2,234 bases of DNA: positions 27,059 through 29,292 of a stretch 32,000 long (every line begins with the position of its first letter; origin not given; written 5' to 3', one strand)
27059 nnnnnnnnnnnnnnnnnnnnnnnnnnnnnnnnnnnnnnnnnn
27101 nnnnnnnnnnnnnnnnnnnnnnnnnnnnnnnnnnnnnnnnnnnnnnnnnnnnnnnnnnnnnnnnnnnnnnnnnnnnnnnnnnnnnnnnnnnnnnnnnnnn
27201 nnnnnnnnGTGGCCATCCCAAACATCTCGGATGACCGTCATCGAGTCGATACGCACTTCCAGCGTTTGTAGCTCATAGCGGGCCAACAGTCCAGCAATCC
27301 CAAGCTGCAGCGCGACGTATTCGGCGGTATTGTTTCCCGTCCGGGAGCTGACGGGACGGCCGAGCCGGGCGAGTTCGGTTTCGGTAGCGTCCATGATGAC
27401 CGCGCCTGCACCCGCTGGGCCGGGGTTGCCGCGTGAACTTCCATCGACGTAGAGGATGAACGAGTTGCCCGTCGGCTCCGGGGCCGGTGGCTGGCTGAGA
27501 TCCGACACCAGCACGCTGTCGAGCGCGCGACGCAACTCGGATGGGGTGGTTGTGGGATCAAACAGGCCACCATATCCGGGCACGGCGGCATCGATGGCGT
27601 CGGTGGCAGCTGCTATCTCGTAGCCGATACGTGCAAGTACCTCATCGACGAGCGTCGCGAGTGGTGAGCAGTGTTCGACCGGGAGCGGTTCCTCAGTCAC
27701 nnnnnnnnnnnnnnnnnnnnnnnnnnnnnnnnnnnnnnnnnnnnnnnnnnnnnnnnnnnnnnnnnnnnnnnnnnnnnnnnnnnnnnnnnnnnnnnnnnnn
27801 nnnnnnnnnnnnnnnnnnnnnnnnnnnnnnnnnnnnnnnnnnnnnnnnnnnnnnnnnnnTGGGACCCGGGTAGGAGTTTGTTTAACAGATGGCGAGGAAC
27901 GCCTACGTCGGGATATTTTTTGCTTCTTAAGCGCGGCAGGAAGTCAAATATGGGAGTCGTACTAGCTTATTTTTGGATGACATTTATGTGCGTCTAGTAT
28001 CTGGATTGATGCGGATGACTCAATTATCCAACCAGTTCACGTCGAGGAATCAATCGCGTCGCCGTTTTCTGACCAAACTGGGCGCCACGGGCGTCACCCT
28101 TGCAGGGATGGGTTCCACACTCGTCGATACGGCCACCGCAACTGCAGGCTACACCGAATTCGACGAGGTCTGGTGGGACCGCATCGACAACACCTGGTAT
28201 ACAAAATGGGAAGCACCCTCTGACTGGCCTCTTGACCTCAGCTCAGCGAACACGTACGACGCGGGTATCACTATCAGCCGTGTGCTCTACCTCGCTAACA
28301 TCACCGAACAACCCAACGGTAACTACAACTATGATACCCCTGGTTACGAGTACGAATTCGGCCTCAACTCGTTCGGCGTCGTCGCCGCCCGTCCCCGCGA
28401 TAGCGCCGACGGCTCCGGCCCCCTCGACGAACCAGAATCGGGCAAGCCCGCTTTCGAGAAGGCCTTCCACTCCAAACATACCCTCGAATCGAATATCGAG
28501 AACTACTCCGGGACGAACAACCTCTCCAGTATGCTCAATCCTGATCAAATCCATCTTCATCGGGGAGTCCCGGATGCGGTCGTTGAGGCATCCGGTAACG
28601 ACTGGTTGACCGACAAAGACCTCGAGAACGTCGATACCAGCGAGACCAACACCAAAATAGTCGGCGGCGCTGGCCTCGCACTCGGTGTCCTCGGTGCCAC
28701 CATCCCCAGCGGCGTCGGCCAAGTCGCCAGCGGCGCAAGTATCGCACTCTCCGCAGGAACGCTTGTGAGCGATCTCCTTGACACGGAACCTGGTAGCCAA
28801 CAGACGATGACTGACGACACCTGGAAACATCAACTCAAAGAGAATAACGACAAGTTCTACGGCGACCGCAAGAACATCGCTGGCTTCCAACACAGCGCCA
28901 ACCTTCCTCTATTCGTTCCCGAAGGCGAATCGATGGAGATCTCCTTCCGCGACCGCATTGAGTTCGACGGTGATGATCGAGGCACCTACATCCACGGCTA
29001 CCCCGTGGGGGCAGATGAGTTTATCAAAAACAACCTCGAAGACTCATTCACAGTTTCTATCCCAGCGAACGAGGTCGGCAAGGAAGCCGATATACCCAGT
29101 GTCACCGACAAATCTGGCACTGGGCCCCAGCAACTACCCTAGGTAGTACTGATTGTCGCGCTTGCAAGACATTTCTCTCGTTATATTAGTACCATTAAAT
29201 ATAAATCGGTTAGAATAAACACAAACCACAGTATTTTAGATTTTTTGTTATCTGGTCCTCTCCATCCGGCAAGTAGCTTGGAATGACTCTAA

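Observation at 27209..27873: RNase HI gene split between strands: signature of a roughly 500-bp inversion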

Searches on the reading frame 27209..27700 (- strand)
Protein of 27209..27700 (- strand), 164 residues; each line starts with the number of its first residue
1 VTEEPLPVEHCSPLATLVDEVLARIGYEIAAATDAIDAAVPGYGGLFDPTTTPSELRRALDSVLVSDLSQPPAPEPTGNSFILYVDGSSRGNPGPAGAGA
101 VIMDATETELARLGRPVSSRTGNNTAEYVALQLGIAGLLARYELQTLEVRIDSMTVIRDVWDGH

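Call 6: search_protein_families(library=pfam, max_evalue=1, proteins=[window:27209-27700:-])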
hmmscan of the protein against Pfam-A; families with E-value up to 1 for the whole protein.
seq(164 aa): 2 families
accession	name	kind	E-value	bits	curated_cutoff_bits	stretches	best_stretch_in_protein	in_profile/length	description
PF00075.30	RNase_H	-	2.7e-08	34.5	25.8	1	80-158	3-73/141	RNase H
PF13456.12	RVT_3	-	4e-05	24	21.6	1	85-159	2-75/123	Reverse transcriptase-like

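Call 7: search_protein_families(library=ncbifam, max_evalue=1, proteins=[window:27209-27700:-])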
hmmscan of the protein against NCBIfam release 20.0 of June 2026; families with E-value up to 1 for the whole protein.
seq(164 aa): 7 families
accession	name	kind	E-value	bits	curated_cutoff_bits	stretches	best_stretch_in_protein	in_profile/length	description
NF005567.0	PRK07238.1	equivalog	4.9e-14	52.4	326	1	81-158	4-80/378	bifunctional RNase H/acid phosphatase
NF041306.1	RnaseHI_Halo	equivalog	1.6e-12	47.7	300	1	80-160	69-146/197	ribonuclease HI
NF010482.0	PRK13907.1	equivalog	3e-07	30.6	231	1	83-160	4-77/128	ribonuclease H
NF001236.0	PRK00203.1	equivalog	1.6e-05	24.5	160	1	82-156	6-74/151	ribonuclease HI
NF005822.0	PRK07708.1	equivalog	0.00029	20.5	175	1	79-159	72-155/220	hypothetical protein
NF041175.1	RNAseHI_Thmprot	equivalog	0.00064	19.6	140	1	92-160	14-84/143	ribonuclease HI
NF046109.1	RNaseH_Halikb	equivalog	0.19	11.6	320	1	83-159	83-154/211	ribonuclease H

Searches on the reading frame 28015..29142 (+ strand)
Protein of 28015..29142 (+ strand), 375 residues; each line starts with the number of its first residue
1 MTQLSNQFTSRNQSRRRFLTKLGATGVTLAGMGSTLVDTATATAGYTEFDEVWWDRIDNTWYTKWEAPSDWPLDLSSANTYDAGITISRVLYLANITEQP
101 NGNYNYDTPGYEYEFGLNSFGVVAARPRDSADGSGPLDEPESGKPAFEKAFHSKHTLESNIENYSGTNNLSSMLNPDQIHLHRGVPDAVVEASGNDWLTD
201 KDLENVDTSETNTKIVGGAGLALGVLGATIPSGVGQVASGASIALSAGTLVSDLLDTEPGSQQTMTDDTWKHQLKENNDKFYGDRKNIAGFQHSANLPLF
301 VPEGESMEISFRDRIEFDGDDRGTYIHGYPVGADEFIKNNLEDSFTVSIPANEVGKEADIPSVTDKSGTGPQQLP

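Call 32: find_encoding_contigs(protein=window:28015-29142:+, flank=6000, max_places=10)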
Protein window:28015-29142:+ (375 aa): 3 contigs read that carry it; 2 places shown.
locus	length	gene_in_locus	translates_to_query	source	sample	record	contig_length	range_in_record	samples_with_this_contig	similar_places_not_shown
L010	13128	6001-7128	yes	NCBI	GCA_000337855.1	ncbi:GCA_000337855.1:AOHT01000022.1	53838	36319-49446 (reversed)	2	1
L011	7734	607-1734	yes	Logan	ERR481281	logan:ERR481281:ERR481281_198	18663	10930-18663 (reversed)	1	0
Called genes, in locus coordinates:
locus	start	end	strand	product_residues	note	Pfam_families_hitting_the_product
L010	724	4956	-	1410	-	-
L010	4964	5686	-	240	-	PF00075:RNase_H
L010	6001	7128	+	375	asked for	-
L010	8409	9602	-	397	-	PF01497:Peripla_BP_2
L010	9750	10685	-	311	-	PF05834:Lycopene_cycl (faint), PF07992:Pyr_redox_2 (weak), PF13738:Pyr_redox_3 (faint)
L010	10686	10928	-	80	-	-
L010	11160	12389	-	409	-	PF00702:Hydrolase, PF13344:Hydrolase_6, PF13242:Hydrolase_like, PF00293:NUDIX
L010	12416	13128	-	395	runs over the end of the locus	PF12832:MFS_1_like (faint), PF07690:MFS_1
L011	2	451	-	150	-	?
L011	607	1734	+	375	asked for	-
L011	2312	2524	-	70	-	-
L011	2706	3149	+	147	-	-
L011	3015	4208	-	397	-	PF01497:Peripla_BP_2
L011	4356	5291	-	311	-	PF05834:Lycopene_cycl (faint), PF07992:Pyr_redox_2 (weak), PF13738:Pyr_redox_3 (faint)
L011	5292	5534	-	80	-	-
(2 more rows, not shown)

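Call 35: search_protein_families(library=pfam, max_evalue=0.001, proteins=[window:28015-29142:+])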
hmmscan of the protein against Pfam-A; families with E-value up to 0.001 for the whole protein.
window:28015-29142:+ (375 aa): 0 families

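Call 36: search_protein_families(library=padloc, max_evalue=0.01, proteins=[window:28015-29142:+])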
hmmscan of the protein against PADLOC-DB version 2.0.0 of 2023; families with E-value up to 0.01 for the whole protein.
window:28015-29142:+ (375 aa): 0 families
